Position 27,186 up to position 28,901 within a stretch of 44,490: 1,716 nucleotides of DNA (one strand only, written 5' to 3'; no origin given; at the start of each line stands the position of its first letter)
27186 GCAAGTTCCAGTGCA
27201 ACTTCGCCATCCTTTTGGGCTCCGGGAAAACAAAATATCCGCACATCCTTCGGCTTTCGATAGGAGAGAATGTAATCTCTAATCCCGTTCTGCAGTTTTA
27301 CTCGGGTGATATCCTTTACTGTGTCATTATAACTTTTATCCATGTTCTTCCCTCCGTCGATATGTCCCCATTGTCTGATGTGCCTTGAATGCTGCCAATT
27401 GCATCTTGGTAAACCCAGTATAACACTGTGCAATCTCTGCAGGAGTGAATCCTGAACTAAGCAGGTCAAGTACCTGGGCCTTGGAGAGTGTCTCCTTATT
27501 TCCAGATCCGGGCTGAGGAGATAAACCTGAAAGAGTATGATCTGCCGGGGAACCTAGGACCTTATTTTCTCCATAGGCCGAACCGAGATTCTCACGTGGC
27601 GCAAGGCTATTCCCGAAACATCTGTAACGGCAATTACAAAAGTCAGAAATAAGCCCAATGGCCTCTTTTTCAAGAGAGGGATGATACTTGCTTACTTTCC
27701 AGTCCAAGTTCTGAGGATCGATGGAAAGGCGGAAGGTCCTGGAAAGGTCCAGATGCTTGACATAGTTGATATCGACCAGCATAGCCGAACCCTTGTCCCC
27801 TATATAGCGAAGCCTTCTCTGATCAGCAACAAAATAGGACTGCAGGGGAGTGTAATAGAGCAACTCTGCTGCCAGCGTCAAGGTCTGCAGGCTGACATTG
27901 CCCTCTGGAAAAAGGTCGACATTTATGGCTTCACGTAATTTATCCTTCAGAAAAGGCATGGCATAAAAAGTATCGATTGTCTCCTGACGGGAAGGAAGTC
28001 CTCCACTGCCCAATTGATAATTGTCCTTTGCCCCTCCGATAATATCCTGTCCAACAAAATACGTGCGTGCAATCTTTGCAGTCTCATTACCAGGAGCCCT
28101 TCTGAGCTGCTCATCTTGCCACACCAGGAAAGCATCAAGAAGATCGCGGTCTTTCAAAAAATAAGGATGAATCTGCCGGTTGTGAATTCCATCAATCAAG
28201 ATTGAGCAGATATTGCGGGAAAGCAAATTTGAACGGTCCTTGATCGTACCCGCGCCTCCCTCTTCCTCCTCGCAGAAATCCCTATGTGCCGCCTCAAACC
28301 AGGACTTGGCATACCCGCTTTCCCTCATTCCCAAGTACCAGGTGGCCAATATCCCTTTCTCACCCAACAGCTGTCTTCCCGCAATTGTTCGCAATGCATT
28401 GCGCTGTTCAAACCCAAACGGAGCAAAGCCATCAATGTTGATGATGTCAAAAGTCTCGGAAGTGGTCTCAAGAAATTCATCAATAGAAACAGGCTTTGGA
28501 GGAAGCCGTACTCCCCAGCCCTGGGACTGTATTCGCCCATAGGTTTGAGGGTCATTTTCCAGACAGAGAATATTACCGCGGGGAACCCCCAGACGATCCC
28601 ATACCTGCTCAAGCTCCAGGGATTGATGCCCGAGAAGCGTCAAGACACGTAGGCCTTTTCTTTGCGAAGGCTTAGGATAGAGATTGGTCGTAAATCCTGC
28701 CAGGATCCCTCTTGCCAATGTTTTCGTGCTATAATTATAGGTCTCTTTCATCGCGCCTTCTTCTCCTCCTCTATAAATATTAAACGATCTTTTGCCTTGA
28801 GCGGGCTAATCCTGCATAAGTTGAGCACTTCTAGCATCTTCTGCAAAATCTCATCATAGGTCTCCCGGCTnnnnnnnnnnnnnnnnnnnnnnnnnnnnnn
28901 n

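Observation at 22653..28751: Four tandem paralogues with a methyltransferase-like Rossmann N-domain, a conserved distal '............' strand and a C-terminal HTH-like module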

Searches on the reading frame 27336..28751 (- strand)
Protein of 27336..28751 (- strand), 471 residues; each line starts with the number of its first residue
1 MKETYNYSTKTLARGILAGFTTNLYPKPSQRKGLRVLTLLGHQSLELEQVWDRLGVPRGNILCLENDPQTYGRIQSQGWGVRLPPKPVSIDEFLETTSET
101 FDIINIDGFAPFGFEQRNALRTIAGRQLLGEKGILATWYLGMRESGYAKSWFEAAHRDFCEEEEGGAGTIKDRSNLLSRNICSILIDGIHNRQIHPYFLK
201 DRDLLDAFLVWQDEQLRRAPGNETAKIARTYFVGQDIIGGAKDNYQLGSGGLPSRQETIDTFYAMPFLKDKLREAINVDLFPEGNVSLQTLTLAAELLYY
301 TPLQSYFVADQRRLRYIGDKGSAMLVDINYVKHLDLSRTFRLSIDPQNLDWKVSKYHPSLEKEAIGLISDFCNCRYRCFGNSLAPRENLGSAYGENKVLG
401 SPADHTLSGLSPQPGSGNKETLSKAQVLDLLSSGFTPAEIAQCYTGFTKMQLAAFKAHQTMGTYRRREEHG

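Call 7: search_protein_families(library=pfam, proteins=[window:27336-28751:-], max_evalue=1)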
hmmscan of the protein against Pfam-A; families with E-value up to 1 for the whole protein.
window:27336-28751:- (471 aa): 1 family
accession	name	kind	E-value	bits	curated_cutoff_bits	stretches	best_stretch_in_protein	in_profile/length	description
PF04255.20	DUF433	-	0.12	12.7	23.6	1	426-454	23-51/56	Protein of unknown function (DUF433)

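Call 8: search_protein_families(library=ncbifam, proteins=[window:27336-28751:-], max_evalue=1)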
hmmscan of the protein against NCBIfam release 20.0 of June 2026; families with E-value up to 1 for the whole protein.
window:27336-28751:- (471 aa): 0 families

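Call 56: search_protein_families(library=padloc, proteins=[window:27336-28751:-], max_evalue=0.01)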
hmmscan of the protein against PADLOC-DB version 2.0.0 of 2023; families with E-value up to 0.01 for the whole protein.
window:27336-28751:- (471 aa): 0 families

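Call 67: predict_structure(alignment_id=A6)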
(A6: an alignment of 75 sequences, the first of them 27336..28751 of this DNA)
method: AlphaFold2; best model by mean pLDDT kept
length: 471 residues; sequences in the alignment: 75
mean_pLDDT: 83.3   pTM: 0.82
mean pLDDT of the five models: 83.3, 83.1, 82.4, 82.3, 82.1
residues with pLDDT >= 90: 246; 70-90: 133; 50-70: 38; < 50: 54
segments of 3 or more residues with pLDDT < 50: 231-259, 398-417
pLDDT, mean of each block of 10 residues (from residue 1): 71 96 98 98 93 98 97 97 98 97 96 93 97 97 79 77 55 85 96 91 89 84 61 43 43 44 83 84 80 94 97 93 95 94 82 74 92 90 89 62 42 52 89 84 90 95 84 67
secondary structure, 60 per line:
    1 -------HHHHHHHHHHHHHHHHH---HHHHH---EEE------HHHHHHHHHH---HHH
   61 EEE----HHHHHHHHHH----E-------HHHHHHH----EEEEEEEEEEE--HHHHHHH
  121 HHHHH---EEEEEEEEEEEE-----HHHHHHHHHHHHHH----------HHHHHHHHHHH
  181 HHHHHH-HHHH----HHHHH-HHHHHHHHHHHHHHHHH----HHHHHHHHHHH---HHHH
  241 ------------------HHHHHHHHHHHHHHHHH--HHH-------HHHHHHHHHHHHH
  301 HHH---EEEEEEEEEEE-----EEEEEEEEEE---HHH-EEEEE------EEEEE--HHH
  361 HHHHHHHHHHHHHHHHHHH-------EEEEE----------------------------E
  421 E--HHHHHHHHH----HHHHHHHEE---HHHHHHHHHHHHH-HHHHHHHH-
elements in order: H8-24 H28-32 E36-38 H45-54 E61-63 H68-77 H90-96 E101-111 H114-125 E129-140 H146-159 H170-186 H188-191 H196-200 H202-218 H223-233 H237-240 H259-275 H288-303 E307-317 E323-332 E340-344 E351-355 H358-379 E387-391 H424-432 H437-443 H449-461 H463-470
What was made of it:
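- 27336..28751 (-): Paralogue D (471 aa). It is the most divergent copy: the strand-1 loop is TLLGHQ and motif IV is NIDGF. AF2 model pLDDT 83.3, pTM 0.82 (call 67).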

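Call 70: fold_search(model_id=the predicted structure, library=pdb)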
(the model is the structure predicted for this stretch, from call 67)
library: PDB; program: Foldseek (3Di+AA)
matches with E <= 10: 1395; with E <= 0.001: 13
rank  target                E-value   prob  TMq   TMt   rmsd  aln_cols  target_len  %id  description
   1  6yxx_E4               2.5e-04  1.00  0.21  0.23   5.9       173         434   13  State A of the Trypanosoma brucei mitoribosomal large subunit assembly intermediate (released 2020-10-14)
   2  9fce_B                3.3e-04  1.00  0.20  0.41   8.3       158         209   13  BelI in complex with SAM from Streptomyces sp. UCK14 (released 2024-08-21)
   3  3gwz_A                3.7e-04  1.00  0.18  0.24   6.7       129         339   17  Structure of the Mitomycin 7-O-methyltransferase MmcR (released 2010-04-07)
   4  9fd3                  5.2e-04  1.00  0.21  0.43   7.4       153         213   12  CysG(N-16)-D190N mutant in complex with SAH from Kitasatospora cystarginea (released 2024-08-21)
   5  9ko3_B                5.8e-04  1.00  0.20  0.52   3.3       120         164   15  Crystal structure of Agrobacterium tumefaciens PmtA with SAH (released 2025-04-23)
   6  4obw_C                6.1e-04  1.00  0.19  0.35  10.7       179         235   14  crystal structure of yeast Coq5 in the SAM bound form (released 2014-08-06)
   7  9fcu_A                7.6e-04  1.00  0.19  0.40   7.1       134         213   13  CysG(N-16)-H121A mutant in complex with SAH from Kitasatospora cystarginea (released 2024-08-21)
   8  7d8u_A                8.4e-04  1.00  0.20  0.30   8.7       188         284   13  Crystal structure of the C-terminal domain of pNP868R from African swine fever virus (released 2020-12-02)
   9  3ccf_B                8.9e-04  1.00  0.21  0.38   8.7       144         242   15  Crystal structure of putative methyltransferase (YP_321342.1) from Anabaena variabilis ATCC 29413 at 1.90 A resolution (released 2008-03-11)
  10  3tma                  8.9e-04  1.00  0.20  0.27   4.7       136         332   17  Crystal structure of TrmN from Thermus thermophilus (released 2012-03-14)
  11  3o4f_F                9.4e-04  1.00  0.20  0.32  11.0       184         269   16  Crystal Structure of Spermidine Synthase from E. coli (released 2010-08-18)
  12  9fcs_A                9.9e-04  1.00  0.21  0.43   7.3       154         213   12  CysG(N-16)-H122N mutant in complex with SAH from Kitasatospora cystarginea (released 2024-08-21)
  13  8ftr                  9.9e-04  1.00  0.19  0.26   6.6       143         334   15  SgvM methyltransferase with MTA and alpha-ketoleucine (released 2023-11-01)
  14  2fhp_A                1.2e-03  1.00  0.19  0.44   4.2       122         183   15  Crystal Structure of Putative Methylase from Enterococcus faecalis (released 2006-02-07)
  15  3v8v_A                1.2e-03  1.00  0.20  0.15   4.8       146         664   19  Crystal structure of bifunctional methyltransferase YcbY (RlmLK) from Escherichia coli, SAM binding (released 2012-02-29)
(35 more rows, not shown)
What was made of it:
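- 27336..28751 (-): All 13 PDB matches with E <= 0.001, and the 50 listed, are class I methyltransferase-fold proteins or assemblies containing them (call 70).
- For model D the 13 such matches are methyltransferase-fold proteins too, including spermidine synthase, or large assemblies containing one (call 70). Spermidine synthases appear among the Foldseek hits for D (call 70).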

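Call 71: list_cluster_members(proteins=[P0001, P0038, P0029, window:27336-28751:-])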
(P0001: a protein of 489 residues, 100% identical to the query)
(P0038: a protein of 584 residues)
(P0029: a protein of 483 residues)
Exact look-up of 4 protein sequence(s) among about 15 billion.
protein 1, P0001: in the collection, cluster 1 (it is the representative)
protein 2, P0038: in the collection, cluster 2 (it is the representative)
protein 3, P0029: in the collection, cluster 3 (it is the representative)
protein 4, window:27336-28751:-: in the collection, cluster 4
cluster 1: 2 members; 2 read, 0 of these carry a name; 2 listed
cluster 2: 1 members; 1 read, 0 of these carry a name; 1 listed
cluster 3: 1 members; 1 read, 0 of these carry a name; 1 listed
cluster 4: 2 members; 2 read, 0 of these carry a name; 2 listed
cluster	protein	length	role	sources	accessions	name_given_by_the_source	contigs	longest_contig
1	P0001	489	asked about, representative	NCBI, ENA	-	-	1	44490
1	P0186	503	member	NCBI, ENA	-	-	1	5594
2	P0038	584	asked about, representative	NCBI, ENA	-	-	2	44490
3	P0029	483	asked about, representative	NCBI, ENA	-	-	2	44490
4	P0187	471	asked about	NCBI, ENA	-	-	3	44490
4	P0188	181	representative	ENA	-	-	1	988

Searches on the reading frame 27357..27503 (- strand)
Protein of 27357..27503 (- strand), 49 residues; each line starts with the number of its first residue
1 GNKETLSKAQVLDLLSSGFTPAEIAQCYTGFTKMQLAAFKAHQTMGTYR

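Call 50: find_homologous_proteins(query=A5, max_evalue=0.001)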
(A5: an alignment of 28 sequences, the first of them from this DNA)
Query A5 (28 sequences) (49 aa, profile of the alignment): 30 proteins with E <= 0.001 among 494 candidates.
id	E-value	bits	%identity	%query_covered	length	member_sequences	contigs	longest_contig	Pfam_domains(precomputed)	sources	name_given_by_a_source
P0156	4.8e-33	131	57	86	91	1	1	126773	PF04255.21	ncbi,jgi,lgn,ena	ncbi:MAG: hypothetical protein WC460_03360 [Patescibacteria group bacterium]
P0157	5.7e-32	127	57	86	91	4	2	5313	PF04255.21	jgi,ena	-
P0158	4.8e-22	95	53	94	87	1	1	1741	-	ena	-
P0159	1.5e-20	91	59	92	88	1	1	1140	-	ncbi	-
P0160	5.1e-20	89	58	98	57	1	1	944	-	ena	-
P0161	1.1e-19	88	65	98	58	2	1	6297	-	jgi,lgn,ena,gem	-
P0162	2.2e-19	87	61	90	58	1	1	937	-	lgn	-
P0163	4.1e-19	86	57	96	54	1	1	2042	-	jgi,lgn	-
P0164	8.1e-19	85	57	94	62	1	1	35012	-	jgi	jgi:hypothetical protein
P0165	1.7e-18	84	59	94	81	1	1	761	-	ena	-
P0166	3.8e-18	83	67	94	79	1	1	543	-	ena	-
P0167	1.9e-16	77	63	96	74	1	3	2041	-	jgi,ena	-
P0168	2.8e-16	77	55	86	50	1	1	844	-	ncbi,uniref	ncbi:unnamed protein product [marine sediment metagenome]|uniref:DUF433 domain-containing protein n=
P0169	7.6e-16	75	54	96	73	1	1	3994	-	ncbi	-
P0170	1.1e-15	75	49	98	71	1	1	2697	-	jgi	-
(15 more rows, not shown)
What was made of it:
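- On DUF433 (PF04255): Stand-alone homologues P0156 and P0157 carry PF04255 in precomputed annotation (call 50).
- Closest known: DUF433. Same: Stand-alone 50-92 aa homologues of the module exist, and two carry PF04255 (call 50).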

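Call 51: search_solved_structures(query=A5, max_evalue=10, show_alignments=3)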
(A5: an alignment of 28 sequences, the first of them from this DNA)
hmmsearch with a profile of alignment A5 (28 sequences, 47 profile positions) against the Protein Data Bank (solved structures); distinct sequences matched with E-value up to 10: 20.
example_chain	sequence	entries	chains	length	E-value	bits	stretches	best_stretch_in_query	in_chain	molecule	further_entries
8vd6_A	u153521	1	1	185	1.1e-07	34.9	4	1-25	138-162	CAP REPEAT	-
9ngw_A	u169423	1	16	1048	2.2e-06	30.7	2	9-39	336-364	IcmE (DotG)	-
7muc_AG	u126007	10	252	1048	2.2e-06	30.7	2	9-39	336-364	IcmE protein | IcmE (DotG)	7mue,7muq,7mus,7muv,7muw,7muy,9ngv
5le2_A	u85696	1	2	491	0.015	18.5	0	6-41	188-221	DDD_D12_15_D12_15_D12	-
9k5h_A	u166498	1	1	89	0.05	16.8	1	7-24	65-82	C2-Zn2-HEHE-2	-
1y0u_A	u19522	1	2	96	0.057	16.6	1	6-34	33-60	arsenical resistance operon repressor, putative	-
7th0_A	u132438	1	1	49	0.073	16.2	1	12-36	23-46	Recombination-promoting nuclease RpnA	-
8cwy_A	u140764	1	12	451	0.29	14.3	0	11-24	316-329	T32-15-1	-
8cws_A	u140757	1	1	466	0.35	14.1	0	11-24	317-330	F4132-2 Chain A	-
3flh_A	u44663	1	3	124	0.59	13.3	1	3-34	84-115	uncharacterized protein lp_1913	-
3fnj_A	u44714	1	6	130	0.63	13.2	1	3-34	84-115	protein lp_1913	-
2fna_A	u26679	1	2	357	0.84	12.8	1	5-22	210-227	Conserved hypothetical protein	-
3kln_A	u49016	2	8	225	0.94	12.7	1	3-25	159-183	Transcriptional regulator, LuxR family | Transcriptional regulator VpsT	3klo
7p4t_A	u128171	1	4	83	1.3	12.3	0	7-23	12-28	Saposin-A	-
5nxb_C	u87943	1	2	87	1.4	12.1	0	7-23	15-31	Prosaposin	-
2ga1_A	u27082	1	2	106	1.8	11.8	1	15-36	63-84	Protein of unknown function DUF433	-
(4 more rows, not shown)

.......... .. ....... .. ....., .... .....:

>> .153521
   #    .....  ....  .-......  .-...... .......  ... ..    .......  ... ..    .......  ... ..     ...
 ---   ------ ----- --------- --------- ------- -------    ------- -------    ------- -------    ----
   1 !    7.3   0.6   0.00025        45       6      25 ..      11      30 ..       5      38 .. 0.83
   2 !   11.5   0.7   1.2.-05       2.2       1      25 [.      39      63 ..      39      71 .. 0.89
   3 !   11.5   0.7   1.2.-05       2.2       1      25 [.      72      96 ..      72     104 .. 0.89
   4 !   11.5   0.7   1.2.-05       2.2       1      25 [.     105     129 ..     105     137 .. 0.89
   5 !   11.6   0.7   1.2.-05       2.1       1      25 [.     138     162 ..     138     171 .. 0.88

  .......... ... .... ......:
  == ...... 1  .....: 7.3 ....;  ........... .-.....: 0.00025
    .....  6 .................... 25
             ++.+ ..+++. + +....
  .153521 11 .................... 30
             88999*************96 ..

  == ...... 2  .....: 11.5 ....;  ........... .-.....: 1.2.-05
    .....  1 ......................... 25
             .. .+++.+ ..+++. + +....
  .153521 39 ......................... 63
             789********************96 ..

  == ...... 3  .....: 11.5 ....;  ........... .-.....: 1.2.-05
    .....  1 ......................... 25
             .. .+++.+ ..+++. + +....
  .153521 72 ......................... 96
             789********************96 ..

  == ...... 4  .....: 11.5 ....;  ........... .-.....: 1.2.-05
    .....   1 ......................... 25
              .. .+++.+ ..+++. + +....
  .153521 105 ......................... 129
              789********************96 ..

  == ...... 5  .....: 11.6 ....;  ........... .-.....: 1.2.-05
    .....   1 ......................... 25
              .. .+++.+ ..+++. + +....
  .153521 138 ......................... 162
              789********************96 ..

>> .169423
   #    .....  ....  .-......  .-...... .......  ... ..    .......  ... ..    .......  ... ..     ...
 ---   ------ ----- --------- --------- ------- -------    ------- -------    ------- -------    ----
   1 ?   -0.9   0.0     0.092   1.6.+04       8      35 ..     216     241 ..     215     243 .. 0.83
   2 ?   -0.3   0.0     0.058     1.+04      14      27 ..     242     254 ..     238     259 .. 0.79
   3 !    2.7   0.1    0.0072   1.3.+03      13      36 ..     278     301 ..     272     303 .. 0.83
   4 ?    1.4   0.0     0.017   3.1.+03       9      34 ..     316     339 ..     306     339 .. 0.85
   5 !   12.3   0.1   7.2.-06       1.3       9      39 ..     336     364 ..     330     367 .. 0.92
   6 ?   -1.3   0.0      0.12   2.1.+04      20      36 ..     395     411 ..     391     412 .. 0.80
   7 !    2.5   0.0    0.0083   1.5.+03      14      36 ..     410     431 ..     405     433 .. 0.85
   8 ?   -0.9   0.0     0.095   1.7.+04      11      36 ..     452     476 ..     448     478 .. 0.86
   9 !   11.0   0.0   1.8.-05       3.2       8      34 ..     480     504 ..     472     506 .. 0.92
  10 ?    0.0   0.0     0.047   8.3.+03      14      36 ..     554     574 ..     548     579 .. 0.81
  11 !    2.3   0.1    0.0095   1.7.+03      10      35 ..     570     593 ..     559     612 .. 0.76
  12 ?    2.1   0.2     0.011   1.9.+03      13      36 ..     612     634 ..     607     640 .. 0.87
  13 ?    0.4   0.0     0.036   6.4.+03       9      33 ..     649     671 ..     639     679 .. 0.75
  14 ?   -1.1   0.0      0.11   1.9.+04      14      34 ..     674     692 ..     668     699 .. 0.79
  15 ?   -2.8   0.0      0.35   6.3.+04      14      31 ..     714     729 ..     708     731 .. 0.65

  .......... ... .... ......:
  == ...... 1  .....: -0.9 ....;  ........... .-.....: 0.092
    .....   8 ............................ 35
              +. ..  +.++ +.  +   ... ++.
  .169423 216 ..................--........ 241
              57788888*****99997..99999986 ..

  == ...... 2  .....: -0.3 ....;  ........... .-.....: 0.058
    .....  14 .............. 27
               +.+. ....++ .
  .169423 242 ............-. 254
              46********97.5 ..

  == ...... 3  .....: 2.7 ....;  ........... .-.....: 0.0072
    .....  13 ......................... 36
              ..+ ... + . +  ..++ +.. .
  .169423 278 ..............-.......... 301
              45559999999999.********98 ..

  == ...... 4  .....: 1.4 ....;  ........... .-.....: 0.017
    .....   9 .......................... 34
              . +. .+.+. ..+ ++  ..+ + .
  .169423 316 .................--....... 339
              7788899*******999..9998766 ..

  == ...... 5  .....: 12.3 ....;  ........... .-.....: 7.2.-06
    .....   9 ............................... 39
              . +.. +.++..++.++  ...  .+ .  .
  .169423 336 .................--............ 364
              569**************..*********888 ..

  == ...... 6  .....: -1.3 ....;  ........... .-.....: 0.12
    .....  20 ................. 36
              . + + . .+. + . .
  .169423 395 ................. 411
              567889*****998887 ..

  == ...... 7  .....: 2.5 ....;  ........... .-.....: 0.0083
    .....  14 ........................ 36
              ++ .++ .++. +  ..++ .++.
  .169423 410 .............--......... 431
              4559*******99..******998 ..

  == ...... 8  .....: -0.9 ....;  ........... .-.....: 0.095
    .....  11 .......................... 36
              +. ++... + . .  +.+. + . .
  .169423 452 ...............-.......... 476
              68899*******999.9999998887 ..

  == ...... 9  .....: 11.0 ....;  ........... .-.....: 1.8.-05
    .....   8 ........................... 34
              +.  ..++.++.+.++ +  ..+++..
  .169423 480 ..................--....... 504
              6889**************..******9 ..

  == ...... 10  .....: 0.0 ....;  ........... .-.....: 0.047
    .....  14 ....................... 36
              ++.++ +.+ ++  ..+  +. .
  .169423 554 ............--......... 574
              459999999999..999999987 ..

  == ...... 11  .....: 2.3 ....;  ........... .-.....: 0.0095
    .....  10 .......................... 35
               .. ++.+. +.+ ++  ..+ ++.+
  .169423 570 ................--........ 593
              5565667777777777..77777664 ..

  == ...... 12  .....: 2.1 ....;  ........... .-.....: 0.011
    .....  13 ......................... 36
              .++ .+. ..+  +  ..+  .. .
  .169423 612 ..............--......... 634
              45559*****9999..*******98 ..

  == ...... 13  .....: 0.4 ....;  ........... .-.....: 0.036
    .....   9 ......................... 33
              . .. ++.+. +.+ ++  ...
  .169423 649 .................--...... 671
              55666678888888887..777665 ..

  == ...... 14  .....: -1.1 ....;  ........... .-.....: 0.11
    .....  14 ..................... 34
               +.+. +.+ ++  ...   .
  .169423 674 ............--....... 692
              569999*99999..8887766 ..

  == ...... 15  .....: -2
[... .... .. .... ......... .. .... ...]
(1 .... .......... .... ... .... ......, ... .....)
